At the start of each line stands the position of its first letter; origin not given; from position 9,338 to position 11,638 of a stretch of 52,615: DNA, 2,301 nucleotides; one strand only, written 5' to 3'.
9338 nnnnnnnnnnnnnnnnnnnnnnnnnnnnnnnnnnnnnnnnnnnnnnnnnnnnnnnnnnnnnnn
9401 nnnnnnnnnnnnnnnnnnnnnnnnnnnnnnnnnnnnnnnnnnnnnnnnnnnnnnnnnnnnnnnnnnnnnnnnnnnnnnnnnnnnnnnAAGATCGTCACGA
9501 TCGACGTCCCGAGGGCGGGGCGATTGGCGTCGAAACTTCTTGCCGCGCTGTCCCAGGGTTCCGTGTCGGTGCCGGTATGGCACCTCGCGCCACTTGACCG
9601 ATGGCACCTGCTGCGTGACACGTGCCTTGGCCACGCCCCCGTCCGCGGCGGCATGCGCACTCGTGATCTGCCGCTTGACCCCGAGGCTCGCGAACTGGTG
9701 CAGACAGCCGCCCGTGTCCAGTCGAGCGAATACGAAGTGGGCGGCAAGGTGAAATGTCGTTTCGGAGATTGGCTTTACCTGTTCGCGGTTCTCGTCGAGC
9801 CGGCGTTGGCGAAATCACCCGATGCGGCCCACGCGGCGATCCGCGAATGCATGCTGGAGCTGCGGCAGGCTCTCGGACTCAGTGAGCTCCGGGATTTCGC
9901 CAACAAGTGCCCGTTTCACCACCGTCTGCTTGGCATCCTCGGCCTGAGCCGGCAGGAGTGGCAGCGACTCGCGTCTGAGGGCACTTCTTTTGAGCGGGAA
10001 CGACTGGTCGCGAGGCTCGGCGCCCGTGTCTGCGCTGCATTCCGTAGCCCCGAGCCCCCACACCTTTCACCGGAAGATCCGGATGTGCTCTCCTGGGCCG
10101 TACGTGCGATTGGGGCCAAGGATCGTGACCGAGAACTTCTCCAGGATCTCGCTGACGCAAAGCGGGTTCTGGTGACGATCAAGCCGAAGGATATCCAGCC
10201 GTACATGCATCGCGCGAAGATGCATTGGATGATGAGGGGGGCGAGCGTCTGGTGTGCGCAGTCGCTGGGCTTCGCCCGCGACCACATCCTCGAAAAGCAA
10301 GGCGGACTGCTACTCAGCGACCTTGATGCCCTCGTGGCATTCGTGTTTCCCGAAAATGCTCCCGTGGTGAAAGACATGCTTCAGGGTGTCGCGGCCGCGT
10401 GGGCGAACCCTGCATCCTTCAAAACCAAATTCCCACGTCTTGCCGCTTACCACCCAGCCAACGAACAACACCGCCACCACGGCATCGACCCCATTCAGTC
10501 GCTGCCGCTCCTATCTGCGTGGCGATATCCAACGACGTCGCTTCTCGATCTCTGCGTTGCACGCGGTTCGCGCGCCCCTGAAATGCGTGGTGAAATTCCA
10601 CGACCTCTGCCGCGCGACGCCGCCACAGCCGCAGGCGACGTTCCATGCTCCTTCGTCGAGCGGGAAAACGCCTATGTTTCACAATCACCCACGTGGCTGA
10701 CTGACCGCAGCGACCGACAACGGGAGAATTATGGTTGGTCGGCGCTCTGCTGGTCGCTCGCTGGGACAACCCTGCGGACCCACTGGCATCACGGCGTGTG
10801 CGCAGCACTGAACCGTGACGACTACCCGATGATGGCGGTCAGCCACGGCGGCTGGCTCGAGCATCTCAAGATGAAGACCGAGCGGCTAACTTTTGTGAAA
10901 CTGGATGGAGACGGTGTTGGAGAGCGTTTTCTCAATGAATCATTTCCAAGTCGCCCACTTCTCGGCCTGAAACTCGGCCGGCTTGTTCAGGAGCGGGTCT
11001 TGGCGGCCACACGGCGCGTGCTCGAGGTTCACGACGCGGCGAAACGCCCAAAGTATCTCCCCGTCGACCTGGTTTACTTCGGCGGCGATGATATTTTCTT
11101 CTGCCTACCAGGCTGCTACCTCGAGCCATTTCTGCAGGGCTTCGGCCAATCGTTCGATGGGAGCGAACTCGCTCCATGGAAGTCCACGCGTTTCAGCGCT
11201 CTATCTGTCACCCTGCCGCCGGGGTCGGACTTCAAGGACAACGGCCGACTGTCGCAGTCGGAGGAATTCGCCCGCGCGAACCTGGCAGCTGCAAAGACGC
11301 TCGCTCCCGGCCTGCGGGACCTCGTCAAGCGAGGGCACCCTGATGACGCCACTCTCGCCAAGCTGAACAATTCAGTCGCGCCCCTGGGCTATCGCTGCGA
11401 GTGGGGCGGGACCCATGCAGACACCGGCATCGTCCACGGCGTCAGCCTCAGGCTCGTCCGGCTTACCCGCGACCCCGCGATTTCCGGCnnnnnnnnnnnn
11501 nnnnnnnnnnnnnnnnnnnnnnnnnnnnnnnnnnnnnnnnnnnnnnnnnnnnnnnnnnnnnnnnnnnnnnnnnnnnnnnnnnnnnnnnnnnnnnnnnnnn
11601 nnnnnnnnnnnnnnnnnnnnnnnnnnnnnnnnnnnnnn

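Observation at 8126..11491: Single polypeptide combining putative signal generator (GGDD palm), sensor (CARF-like) and output (Lon-like protease)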

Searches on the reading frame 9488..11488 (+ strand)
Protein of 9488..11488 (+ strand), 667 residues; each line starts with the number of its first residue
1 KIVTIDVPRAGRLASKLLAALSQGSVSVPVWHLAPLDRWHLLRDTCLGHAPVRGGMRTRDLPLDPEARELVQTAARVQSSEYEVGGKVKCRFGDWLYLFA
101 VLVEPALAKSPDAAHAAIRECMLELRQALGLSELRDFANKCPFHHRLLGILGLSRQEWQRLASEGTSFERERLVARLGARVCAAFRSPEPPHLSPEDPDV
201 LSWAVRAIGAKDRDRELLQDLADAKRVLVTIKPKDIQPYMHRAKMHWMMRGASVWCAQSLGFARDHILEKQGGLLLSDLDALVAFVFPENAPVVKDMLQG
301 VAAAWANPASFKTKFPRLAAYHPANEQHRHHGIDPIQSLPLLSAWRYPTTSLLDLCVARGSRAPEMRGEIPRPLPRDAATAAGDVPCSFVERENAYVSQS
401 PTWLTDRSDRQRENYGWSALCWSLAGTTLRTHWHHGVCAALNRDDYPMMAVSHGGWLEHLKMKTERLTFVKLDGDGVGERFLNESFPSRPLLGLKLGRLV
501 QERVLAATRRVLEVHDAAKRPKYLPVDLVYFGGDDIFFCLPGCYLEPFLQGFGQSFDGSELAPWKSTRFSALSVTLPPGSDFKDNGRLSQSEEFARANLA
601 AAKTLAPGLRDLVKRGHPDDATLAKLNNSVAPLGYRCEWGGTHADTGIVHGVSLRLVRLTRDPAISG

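Call 41: search_solved_structures(query=A2, max_evalue=10, show_alignments=4)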
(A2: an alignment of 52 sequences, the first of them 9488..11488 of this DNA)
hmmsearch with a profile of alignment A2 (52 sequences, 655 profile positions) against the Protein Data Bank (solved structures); distinct sequences matched with E-value up to 10: 17.
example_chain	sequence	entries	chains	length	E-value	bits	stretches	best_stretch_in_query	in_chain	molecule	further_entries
8bmw_K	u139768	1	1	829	2.6e-09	39.7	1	475-621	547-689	CRISPR-associated protein Cas10 (Type III-D)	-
9l7c_B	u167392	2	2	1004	0.0009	21.4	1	462-560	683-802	GGDEF domain-containing protein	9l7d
9x25_B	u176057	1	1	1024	0.00094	21.3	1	462-560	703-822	GGDEF domain-containing protein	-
6xn3_A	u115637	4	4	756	0.0052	18.9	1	447-564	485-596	CRISPR-associated protein Cas10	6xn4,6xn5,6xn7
9asi_A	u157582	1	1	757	0.0052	18.9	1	447-564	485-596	CRISPR system single-strand-specific deoxyribonuclease Cas10/Csm1 (subtype III-A)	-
9ash_A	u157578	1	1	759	0.0052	18.9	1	447-564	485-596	CRISPR system single-strand-specific deoxyribonuclease Cas10/Csm1 (subtype III-A)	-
9zs2_A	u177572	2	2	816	0.02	16.9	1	479-616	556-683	CRISPR system single-strand-specific deoxyribonuclease Cas10/Csm1 (subtype III-A)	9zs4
4h4k_C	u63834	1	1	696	0.024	16.7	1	538-553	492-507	CRISPR system Cmr subunit Cmr2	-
4doz_A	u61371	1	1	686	0.025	16.6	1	538-553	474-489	Putative uncharacterized protein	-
3ung_C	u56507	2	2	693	0.029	16.4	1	538-553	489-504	Cmr2dHD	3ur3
3w2v_A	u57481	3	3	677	0.029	16.4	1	538-553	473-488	CRISPR system Cmr subunit Cmr2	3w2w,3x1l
4w8y_A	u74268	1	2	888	0.045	15.8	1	538-553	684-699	CRISPR system Cmr subunit Cmr2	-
8s9t_C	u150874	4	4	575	0.19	13.7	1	503-573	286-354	Cas10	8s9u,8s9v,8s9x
6s6b_K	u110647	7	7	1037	0.54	12.2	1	538-560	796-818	CRISPR-associated protein, Cmr2 family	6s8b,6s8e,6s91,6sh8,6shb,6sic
3nzq_A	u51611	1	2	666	1.1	11.1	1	407-482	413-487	Biosynthetic arginine decarboxylase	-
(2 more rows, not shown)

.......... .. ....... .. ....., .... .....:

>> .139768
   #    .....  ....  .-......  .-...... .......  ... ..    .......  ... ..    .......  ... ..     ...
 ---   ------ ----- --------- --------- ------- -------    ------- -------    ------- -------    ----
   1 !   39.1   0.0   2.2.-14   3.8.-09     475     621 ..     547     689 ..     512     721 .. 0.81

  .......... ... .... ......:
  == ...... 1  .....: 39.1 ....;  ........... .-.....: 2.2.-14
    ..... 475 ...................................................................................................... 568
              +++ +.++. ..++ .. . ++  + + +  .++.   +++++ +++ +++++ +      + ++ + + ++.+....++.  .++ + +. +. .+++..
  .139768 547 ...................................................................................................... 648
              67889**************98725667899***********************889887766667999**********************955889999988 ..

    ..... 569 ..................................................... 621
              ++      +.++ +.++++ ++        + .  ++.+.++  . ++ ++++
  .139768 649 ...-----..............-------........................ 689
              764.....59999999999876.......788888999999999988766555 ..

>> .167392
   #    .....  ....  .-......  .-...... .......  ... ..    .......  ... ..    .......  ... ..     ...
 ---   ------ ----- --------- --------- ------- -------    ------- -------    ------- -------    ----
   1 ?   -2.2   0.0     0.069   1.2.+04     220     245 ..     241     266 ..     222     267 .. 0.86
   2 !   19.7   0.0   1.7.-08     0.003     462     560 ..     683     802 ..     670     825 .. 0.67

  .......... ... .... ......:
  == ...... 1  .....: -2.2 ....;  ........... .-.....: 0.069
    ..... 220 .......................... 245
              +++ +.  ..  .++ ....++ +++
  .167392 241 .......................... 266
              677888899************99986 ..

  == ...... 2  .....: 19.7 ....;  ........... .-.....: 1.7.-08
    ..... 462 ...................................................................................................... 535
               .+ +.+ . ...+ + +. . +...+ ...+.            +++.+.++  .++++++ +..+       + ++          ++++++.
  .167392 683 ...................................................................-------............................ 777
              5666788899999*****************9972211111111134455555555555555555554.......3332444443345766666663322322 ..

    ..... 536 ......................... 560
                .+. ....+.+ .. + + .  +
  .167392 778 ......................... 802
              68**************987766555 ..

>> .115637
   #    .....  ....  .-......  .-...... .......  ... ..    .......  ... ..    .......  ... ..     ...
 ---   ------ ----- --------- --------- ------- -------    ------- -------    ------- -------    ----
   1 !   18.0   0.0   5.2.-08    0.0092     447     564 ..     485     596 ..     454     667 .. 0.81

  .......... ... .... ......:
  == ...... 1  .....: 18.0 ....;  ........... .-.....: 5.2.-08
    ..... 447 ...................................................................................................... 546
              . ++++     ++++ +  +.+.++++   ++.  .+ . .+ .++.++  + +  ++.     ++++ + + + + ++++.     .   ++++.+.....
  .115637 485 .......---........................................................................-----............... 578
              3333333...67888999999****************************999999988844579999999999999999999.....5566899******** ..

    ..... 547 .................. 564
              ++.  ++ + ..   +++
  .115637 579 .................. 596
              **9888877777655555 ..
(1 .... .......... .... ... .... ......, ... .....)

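Call 42: search_protein_families(library=padloc, alignment_id=A2, max_evalue=0.01)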
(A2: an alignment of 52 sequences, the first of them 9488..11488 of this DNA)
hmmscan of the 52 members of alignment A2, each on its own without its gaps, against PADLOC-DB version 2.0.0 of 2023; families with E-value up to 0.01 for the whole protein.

A. member 1, window:9488-11488:+ (667 aa): 3 families
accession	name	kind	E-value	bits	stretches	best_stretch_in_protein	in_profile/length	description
PDLC01529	Cas10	-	1.5e-06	25.8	1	457-557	188-283/370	CAS-III; effector_LS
PDLC00919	Cas10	-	0.00028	18.2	1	473-557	224-318/414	Cas10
PDLC01422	Cas10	-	0.0088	13.1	0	467-542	276-339/519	CAS-III; effector_LS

B. families by the number of members that match (of 52 scanned): 12 families
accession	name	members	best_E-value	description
PDLC01529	Cas10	43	3.7e-11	CAS-III; effector_LS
PDLC01422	Cas10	42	2.2e-13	CAS-III; effector_LS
PDLC01292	Cas10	39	2e-12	CAS-III; effector_LS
PDLC01444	Cas10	36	1.2e-13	CAS-III; effector_LS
PDLC00919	Cas10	32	1.1e-09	Cas10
PDLC00917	Cas10b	24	2.3e-09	"CRISPR-associated protein Cas10/Cmr2, subtype III-B"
PDLC01293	Cas10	12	3.8e-07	CAS-III; effector_LS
PDLC02058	Cas10d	11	9.8e-07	-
PDLC02054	Cas10b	10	1.9e-05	-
PDLC00916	Cas10a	5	1e-06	"CRISPR-associated protein Cas10/Csm1, subtype III-A/MTUBE"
PDLC02056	Cas10b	1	0.00032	-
PDLC04327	PDC-M02B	1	0.0099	-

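Call 48: predict_structure(alignment_id=A2)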
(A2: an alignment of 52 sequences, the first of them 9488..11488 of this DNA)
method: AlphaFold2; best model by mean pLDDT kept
length: 667 residues; sequences in the alignment: 52
mean_pLDDT: 91.7   pTM: 0.92
mean pLDDT of the five models: 91.7, 90.5, 90.2, 90.0, 90.1
residues with pLDDT >= 90: 549; 70-90: 83; 50-70: 24; < 50: 11
segments of 3 or more residues with pLDDT < 50: 1-6, 665-667
pLDDT, mean of each block of 10 residues (from residue 1): 53 95 95 97 97 92 93 96 88 98 96 96 94 66 94 93 89 98 93 88 96 96 97 94 95 96 97 94 95 95 97 95 85 91 96 94 88 61 86 92 80 92 96 96 95 93 96 96 94 95 97 98 96 95 98 90 94 96 82 95 96 90 95 96 88 95 51
secondary structure, 60 per line:
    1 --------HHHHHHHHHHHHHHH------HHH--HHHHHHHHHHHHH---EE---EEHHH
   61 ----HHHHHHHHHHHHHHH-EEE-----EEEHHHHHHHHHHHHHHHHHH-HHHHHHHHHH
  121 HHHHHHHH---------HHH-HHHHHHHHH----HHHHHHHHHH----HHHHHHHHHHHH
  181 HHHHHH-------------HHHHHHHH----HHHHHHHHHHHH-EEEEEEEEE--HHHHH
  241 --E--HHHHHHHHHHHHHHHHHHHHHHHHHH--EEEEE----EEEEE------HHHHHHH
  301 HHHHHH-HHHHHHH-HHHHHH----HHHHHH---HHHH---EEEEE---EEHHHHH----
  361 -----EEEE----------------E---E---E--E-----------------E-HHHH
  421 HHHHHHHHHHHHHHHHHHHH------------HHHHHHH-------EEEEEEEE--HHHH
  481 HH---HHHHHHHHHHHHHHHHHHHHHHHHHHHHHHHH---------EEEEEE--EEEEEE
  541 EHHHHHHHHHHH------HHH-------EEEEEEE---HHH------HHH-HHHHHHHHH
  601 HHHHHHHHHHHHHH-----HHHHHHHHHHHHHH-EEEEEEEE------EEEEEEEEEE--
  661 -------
elements in order: H9-23 H35-47 H65-79 E81-83 E89-91 H92-109 H111-128 H142-150 H155-164 H169-186 H200-207 H212-223 E225-233 H236-240 H246-271 E274-278 E283-287 H294-306 H308-314 H316-321 H326-331 H335-338 E342-346 H352-356 E366-369 H417-440 H453-459 E467-474 H477-482 H486-517 E527-532 E535-541 H542-552 E569-575 H592-614 H620-633 E635-642 E649-658

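Call 54: fold_search(model_id=the predicted structure, library=pdb)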
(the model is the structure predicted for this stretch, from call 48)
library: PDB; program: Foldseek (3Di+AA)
matches with E <= 10: 393; with E <= 0.001: 64
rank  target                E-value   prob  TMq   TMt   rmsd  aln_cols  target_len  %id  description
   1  8s9t_C                1.4e-07  1.00  0.33  0.39   6.8       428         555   13  CRISPR-Cas type III-D effector complex (released 2024-04-24)
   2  8s9v_C                2.0e-07  1.00  0.34  0.41   7.6       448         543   13  CRISPR-Cas type III-D effector complex bound to a self-target RNA in the pre-cleavage state (released 2024-04-24)
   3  8bmw_K                3.2e-07  1.00  0.43  0.36  10.9       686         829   12  SsoCsm (released 2023-03-01)
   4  9g9e_A                4.1e-07  1.00  0.32  0.30  18.0       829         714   10  CryoEM structure of Enterococcus italicus Csm-crRNA complex bound to AMPNPP (released 2025-01-29)
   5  9g9j_A                6.6e-07  1.00  0.36  0.33  14.8       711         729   10  CryoEM structure of Enterococcus italicus Csm-crRNA complex bound to pNppA3 and AMPNPP (released 2025-01-29)
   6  9g9k_A                7.5e-07  1.00  0.37  0.34  14.2       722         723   10  CryoEM structure of Enterococcus italicus Csm-crRNA-CTR2 complex (4.3) bound to AMPNPP (released 2025-01-29)
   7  8s9x_C                7.8e-07  1.00  0.33  0.39   8.3       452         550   12  CRISPR-Cas type III-D effector complex bound to self-target RNA in a post-cleavage state (released 2024-04-24)
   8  9g9a_A                1.3e-06  1.00  0.36  0.34  14.8       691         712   10  CryoEM structure of Enterococcus italicus Csm-crRNA (3.2 complex) (released 2025-01-29)
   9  9g9f_A                1.3e-06  1.00  0.33  0.34  13.1       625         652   12  CryoEM structure of Enterococcus italicus Csm-crRNA-CTR complex bound to AMPNPP (released 2025-01-29)
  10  3w2v_A                1.4e-06  1.00  0.30  0.33  12.2       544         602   12  Crystal structure of the Cmr2dHD-Cmr3 subcomplex bound to 3'-AMP (released 2013-10-16)
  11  9g9i_A                1.4e-06  1.00  0.33  0.31  16.3       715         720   10  CryoEM structure of Enterococcus italicus Csm-crRNA-CTR2 complex bound to pNppA3 and AMPNPP (released 2025-01-29)
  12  8s9u_C                1.8e-06  1.00  0.34  0.41   7.4       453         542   13  CRISPR-Cas type III-D effector complex bound to a target RNA (released 2024-04-24)
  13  9g9g_A                1.9e-06  1.00  0.33  0.35  13.9       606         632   11  CryoEM structure of Enterococcus italicus Csm-crRNA-CTR1 complex (4.3) bound to AMPNPP (released 2025-01-29)
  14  6xn5_A                2.1e-06  1.00  0.26  0.24  17.4       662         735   11  Structure of the Lactococcus lactis Csm Apo- CRISPR-Cas Complex (released 2022-01-12)
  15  9g9b_A                2.5e-06  1.00  0.32  0.30  11.6       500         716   11  CryoEM structure of Enterococcus italicus Csm-crRNA (4.3) complex (released 2025-01-29)
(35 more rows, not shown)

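Call 57: find_related_loci(query=A4, collection=genome_contigs, flank=10000)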
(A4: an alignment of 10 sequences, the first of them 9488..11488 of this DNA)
Query A4 (667 aa) in genome_contigs; peptide patterns used: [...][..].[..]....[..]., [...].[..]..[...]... (x = any residue, [..] = any of these).
128 stretches matched a pattern; 5 encode a relative of the query (tblastn E <= 1e-3); 5 distinct loci.
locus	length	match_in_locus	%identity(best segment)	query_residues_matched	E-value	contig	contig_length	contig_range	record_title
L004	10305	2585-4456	26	12-617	8e-43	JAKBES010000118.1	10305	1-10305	MAG: Acidobacteria bacterium isolate BP8.bin17 NODE_10672_length_10305_cov_1.081057, whole genome shotgun sequence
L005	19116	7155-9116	33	5-659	6e-92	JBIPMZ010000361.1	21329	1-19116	MAG: Cyanobium sp. isolate ME2017-07-27_3300044645_group7_bin174 Rohwer_bin1330_scaffold_298_c3, whole genome shotgun se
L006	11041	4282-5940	26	7-552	4e-33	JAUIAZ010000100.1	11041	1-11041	MAG: Gammaproteobacteria bacterium isolate 6_bin.2 NODE_5655_length_11041_cov_1.053876, whole genome shotgun sequence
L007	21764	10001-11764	24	12-610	3e-28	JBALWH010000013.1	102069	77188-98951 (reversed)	MAG: Motiliproteus sp. isolate 6NakV-12 NODE_129_length_102069_cov_7.347844, whole genome shotgun sequence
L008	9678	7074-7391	33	467-555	3e-7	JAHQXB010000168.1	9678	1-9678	MAG: Candidatus Jordarchaeia archaeon isolate RPF2 contig_124_4043_length_9678_read_count_8811, whole genome shotgun seq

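Call 71: search_protein_families(library=pfam, proteins=[L005:5333-6220:-, L005:6270-6989:-], max_evalue=0.01)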
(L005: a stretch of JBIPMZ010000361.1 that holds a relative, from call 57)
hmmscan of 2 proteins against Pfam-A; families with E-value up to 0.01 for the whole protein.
L005:5333-6220:- (295 aa): 2 families
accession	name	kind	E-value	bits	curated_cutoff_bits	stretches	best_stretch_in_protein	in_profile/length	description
PF04055.27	Radical_SAM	-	1.9e-22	80.7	29.5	1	14-152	3-150/166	Radical SAM superfamily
PF13353.11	Fer4_12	-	5.7e-06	27.1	22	1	17-112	14-115/137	4Fe-4S single cluster domain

L005:6270-6989:- (239 aa): 1 family
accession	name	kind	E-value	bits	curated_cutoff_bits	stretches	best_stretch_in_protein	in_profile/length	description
PF14014.11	DUF4230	-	1.8e-10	41.6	27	1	41-177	2-138/148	Protein of unknown function (DUF4230)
